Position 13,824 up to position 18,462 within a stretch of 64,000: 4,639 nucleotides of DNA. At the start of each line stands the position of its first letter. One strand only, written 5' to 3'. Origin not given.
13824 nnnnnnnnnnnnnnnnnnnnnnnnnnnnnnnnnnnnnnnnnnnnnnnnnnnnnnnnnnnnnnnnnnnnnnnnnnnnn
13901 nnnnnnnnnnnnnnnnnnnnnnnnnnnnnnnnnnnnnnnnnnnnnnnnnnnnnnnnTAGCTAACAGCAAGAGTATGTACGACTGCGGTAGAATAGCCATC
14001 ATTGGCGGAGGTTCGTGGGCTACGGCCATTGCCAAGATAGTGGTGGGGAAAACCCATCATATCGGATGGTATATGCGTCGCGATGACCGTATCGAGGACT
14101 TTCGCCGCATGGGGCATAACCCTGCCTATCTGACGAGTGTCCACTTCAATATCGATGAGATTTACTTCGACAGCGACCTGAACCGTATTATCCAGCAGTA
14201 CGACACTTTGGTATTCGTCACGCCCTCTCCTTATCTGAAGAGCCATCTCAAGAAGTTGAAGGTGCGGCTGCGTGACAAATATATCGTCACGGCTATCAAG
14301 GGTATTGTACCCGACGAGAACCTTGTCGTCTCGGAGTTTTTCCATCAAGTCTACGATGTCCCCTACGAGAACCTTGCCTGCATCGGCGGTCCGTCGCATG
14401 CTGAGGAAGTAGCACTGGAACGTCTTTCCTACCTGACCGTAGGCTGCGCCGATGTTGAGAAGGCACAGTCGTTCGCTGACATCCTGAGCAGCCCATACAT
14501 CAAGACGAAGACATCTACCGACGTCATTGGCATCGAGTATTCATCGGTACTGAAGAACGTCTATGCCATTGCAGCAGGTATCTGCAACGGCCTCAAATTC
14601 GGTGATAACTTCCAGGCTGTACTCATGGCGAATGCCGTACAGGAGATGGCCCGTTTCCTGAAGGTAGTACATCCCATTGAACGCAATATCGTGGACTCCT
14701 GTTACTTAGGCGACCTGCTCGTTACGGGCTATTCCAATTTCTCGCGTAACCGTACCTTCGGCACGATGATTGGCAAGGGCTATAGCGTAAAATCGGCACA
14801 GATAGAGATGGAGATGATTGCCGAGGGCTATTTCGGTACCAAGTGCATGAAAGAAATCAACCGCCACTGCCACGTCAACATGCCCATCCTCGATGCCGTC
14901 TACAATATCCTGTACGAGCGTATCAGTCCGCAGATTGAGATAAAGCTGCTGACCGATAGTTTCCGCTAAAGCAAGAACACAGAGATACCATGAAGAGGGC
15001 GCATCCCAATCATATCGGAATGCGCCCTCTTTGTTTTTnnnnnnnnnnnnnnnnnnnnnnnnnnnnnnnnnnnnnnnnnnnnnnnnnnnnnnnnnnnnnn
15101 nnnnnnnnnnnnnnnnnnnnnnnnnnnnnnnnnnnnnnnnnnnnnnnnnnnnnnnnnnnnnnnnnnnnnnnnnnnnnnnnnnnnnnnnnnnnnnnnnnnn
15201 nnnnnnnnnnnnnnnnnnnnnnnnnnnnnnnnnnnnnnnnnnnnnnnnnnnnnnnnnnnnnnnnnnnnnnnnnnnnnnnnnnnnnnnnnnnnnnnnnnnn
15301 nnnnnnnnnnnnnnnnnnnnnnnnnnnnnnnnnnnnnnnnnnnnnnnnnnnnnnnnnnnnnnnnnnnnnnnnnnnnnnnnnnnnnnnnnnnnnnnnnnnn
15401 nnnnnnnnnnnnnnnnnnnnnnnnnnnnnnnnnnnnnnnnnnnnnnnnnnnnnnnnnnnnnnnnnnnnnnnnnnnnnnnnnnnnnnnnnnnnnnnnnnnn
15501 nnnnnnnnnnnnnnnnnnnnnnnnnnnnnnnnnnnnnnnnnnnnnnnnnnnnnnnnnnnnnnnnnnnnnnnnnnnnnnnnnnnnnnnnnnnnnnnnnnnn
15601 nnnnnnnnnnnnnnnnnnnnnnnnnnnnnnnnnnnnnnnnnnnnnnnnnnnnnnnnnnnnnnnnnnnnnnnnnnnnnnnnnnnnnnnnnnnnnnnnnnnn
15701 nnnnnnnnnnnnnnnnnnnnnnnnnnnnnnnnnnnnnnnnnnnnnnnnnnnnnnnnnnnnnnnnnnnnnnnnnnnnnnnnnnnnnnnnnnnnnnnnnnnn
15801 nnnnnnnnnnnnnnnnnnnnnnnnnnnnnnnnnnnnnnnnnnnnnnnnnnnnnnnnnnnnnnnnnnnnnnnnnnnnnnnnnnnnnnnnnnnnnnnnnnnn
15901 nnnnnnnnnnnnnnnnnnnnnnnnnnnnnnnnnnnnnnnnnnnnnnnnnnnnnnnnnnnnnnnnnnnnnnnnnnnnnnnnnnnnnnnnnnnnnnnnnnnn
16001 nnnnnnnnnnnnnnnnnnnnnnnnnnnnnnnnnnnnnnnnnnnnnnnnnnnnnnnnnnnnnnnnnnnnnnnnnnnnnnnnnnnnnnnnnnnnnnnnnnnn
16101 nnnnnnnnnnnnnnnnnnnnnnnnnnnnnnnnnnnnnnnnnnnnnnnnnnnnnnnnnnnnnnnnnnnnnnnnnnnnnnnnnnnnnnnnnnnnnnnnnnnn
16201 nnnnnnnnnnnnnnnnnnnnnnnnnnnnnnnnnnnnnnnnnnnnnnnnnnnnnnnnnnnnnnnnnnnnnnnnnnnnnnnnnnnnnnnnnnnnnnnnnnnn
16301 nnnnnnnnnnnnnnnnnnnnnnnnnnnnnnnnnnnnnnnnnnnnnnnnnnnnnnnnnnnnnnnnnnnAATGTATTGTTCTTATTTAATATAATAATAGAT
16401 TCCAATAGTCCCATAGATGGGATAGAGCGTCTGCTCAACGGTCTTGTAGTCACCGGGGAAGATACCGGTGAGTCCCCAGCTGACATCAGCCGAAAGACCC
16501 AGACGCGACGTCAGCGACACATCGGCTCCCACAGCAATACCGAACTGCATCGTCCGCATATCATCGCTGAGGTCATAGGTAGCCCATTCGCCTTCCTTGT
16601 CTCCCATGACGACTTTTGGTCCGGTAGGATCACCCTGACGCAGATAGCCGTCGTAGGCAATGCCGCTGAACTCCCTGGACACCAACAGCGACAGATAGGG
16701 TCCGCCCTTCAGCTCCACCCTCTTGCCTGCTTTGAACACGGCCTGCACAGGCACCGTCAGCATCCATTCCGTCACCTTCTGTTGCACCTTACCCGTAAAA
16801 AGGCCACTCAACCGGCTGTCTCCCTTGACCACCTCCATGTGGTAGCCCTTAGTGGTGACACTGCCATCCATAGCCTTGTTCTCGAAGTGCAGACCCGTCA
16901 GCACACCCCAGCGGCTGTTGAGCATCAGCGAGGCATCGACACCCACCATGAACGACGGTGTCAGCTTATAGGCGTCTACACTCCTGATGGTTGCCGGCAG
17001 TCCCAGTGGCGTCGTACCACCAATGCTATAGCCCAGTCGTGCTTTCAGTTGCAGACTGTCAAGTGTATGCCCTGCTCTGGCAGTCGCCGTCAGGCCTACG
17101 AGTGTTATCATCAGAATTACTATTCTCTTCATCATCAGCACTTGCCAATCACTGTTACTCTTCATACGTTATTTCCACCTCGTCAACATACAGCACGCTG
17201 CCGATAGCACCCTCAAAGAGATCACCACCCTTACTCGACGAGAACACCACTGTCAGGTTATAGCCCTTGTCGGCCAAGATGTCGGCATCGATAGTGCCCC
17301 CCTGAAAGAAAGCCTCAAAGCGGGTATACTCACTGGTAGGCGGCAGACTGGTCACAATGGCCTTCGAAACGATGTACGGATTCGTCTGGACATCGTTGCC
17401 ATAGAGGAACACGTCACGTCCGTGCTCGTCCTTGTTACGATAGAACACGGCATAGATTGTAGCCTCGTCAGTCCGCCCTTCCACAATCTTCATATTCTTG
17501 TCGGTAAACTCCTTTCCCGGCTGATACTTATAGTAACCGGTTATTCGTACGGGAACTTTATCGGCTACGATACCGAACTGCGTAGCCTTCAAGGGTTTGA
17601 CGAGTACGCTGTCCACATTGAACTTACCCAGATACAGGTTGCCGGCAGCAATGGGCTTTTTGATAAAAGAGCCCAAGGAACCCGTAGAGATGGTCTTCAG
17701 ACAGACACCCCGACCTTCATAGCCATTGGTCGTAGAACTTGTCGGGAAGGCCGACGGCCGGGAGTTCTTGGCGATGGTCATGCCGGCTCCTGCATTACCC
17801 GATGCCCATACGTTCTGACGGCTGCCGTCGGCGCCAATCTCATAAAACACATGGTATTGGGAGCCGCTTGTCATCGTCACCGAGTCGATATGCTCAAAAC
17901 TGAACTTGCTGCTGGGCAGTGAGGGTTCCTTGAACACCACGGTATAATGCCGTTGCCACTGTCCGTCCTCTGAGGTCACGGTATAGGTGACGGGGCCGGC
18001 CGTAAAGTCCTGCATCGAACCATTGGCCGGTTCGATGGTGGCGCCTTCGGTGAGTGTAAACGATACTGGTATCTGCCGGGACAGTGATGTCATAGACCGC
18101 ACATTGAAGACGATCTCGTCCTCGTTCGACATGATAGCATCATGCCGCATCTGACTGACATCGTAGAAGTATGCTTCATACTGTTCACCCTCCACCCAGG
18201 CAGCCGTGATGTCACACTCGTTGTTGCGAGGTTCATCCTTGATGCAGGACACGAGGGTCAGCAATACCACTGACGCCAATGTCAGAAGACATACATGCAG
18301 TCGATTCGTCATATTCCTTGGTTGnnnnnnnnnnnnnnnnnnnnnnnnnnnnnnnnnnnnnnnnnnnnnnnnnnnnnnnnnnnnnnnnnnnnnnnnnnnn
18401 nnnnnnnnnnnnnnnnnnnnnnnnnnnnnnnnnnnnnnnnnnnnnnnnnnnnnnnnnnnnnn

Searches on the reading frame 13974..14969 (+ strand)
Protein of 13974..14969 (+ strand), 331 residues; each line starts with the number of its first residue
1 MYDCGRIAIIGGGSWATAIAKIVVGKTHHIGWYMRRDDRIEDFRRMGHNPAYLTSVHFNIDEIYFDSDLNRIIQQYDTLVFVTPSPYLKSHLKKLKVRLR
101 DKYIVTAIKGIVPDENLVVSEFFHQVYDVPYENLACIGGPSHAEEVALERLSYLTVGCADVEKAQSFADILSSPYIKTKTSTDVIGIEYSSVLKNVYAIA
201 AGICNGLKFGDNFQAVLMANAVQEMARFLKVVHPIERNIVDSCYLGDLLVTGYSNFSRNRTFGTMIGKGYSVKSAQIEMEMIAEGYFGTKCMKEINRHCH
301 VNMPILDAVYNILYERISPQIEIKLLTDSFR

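Call 87: search_protein_families(library=pfam, proteins=[window:13974-14969:+], max_evalue=0.00001)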
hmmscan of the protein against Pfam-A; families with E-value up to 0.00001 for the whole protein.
window:13974-14969:+ (331 aa): 3 families
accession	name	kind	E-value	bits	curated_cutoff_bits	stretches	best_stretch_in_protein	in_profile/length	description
PF07479.19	NAD_Gly3P_dh_C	-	1e-46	159.1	25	1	183-321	1-139/142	NAD-dependent glycerol-3-phosphate dehydrogenase C-terminus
PF01210.29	NAD_Gly3P_dh_N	-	1.7e-29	103.2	23.1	1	7-162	2-156/158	NAD-dependent glycerol-3-phosphate dehydrogenase N-terminus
PF20618.3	GPD_NAD_C_bact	-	4.5e-20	72.4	27.6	1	243-309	1-66/66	Bacterial GPD, NAD-dependent C-terminal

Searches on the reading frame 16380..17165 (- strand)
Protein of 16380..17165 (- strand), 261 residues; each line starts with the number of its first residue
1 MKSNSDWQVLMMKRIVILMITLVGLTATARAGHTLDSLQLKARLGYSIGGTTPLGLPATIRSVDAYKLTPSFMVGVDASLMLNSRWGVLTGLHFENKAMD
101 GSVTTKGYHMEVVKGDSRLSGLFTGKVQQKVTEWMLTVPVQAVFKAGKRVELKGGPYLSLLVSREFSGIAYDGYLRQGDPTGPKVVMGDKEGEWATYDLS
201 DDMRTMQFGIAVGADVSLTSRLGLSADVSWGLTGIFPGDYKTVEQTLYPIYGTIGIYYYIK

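Call 87: search_protein_families(library=pfam, proteins=[window:16380-17165:-], max_evalue=0.00001)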
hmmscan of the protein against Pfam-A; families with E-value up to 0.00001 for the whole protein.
window:16380-17165:- (261 aa): 1 family
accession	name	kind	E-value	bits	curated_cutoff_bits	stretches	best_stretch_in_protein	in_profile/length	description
PF13568.12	OMP_b-brl_2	-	2.3e-21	77.1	27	1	38-236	9-174/175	Outer membrane protein beta-barrel domain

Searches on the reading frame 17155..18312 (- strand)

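Call 7: search_protein_families(library=pfam, proteins=[window:17155-18312:-])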
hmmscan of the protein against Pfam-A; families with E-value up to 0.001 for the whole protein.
window:17155-18312:- (385 aa): 2 families
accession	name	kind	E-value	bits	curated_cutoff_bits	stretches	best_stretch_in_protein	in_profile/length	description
PF13201.12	PCMD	-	2.3e-67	227.6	28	1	138-381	1-233/234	Putative carbohydrate metabolism domain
PF16410.10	DUF5018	-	0.0003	20.2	38.2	1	65-128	153-214/352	Domain of unknown function (DUF5018)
